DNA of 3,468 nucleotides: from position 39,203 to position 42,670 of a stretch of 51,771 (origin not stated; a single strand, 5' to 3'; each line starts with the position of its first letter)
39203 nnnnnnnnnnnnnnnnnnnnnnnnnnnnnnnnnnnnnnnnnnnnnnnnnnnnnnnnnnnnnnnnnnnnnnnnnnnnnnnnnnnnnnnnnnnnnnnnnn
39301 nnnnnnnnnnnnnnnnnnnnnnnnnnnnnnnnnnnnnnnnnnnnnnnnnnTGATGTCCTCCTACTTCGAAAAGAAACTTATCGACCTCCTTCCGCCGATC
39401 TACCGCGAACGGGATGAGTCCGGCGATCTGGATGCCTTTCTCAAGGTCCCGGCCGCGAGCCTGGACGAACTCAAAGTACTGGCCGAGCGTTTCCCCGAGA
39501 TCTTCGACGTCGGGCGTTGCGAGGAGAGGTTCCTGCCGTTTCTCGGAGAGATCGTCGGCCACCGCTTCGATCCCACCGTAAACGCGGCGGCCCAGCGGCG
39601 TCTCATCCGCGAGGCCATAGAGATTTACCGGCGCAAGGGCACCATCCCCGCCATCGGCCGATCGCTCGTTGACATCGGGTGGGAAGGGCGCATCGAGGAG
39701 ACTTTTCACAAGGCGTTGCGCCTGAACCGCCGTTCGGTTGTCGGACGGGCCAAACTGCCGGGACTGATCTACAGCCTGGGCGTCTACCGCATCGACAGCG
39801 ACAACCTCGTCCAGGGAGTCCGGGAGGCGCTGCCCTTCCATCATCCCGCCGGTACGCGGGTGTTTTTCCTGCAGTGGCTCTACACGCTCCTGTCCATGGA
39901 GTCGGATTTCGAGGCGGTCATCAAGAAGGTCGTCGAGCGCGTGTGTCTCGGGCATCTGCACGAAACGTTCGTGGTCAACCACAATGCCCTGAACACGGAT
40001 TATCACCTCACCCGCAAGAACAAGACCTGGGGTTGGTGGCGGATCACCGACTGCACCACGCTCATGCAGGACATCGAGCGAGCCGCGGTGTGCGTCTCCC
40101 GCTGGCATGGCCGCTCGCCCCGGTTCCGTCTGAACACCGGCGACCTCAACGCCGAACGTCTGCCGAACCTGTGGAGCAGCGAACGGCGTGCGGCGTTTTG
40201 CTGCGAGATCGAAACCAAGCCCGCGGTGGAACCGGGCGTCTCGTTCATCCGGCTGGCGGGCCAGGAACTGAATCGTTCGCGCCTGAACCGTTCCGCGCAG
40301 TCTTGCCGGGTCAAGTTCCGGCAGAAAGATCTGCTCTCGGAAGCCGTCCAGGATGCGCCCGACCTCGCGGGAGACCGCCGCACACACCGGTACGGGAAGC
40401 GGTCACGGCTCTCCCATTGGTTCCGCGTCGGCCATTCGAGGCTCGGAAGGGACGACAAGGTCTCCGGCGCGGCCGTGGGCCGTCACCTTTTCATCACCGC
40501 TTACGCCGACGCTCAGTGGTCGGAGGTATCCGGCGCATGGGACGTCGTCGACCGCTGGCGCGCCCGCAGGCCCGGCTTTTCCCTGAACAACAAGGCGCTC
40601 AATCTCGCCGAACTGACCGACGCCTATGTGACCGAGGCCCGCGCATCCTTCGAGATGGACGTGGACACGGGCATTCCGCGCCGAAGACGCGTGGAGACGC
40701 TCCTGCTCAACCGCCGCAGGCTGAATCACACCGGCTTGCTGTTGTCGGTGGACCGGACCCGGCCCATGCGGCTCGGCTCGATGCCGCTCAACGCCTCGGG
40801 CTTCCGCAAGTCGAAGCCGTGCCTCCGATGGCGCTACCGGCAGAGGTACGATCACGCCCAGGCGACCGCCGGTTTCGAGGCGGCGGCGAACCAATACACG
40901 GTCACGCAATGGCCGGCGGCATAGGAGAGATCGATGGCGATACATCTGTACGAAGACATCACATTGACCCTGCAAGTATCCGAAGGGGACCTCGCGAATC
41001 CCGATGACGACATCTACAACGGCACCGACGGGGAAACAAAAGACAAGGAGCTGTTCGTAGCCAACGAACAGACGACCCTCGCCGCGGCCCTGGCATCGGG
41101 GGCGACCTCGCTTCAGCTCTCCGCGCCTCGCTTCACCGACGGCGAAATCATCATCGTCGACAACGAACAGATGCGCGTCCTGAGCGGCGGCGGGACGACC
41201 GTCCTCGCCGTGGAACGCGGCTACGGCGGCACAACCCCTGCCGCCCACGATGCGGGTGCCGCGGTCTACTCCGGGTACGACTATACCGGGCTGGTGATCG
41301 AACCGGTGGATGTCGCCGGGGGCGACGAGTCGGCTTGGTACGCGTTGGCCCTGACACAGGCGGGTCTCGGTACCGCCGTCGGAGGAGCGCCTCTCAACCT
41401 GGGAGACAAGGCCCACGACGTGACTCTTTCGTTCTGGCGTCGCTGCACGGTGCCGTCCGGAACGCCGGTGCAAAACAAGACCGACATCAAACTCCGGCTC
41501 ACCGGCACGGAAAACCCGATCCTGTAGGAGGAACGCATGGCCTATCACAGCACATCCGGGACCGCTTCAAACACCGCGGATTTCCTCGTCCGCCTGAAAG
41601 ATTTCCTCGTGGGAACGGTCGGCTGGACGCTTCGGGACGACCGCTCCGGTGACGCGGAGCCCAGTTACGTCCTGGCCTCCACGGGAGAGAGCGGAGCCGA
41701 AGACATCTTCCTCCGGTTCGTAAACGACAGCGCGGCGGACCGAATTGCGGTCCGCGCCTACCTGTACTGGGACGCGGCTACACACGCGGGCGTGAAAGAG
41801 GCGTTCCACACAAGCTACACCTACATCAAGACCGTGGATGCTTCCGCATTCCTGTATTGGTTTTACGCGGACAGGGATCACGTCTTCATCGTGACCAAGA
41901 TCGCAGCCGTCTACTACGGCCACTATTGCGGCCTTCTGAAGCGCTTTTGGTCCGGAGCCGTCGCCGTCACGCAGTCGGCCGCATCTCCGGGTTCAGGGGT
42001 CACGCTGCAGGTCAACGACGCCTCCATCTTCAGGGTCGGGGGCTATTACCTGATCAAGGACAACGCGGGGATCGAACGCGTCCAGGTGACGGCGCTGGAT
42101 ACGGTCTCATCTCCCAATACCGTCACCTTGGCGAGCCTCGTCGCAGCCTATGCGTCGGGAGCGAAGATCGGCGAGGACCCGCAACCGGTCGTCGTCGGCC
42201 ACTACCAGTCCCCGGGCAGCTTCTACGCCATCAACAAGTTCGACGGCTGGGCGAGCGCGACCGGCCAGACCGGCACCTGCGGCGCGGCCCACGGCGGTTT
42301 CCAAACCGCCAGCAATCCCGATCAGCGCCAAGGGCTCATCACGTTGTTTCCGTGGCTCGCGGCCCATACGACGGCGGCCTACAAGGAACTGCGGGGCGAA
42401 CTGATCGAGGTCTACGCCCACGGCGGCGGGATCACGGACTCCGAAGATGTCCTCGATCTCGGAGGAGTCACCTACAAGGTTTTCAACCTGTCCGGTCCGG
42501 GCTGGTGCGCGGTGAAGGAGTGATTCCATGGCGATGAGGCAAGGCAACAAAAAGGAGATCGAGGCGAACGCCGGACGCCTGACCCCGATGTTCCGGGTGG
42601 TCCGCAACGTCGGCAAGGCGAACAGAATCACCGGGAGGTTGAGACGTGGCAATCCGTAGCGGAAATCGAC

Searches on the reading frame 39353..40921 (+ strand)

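Call 40: search_protein_families(library=phrogs, proteins=[window:39353-40921:+], max_evalue=0.0001)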
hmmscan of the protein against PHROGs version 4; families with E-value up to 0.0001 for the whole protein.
window:39353-40921:+ (523 aa): 3 families
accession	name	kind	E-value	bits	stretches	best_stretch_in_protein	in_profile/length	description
phrog_48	-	tail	2.8e-53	182.6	2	316-521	272-477/478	tail protein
phrog_5726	-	tail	1.8e-08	35.5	1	41-119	23-112/249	tail protein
phrog_1160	-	tail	1e-05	25.5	1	6-105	17-116/528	baseplate protein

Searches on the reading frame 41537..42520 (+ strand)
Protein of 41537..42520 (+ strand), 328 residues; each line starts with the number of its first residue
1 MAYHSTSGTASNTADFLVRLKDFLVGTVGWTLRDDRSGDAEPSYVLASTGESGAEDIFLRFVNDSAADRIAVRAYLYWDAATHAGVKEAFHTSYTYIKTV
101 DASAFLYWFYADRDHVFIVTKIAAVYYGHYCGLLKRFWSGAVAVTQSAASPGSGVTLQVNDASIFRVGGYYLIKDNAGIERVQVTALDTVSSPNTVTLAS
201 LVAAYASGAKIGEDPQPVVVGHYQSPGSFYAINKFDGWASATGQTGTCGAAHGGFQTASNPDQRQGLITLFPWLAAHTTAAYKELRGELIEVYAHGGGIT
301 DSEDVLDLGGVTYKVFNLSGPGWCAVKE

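Call 40: search_protein_families(library=phrogs, proteins=[window:41537-42520:+], max_evalue=0.0001)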
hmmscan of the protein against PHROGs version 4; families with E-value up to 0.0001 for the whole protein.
window:41537-42520:+ (328 aa): 1 family
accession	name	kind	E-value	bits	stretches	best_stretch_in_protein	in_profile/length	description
phrog_687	-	head and packaging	4.7e-22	79.7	1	1-319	161-452/469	structural protein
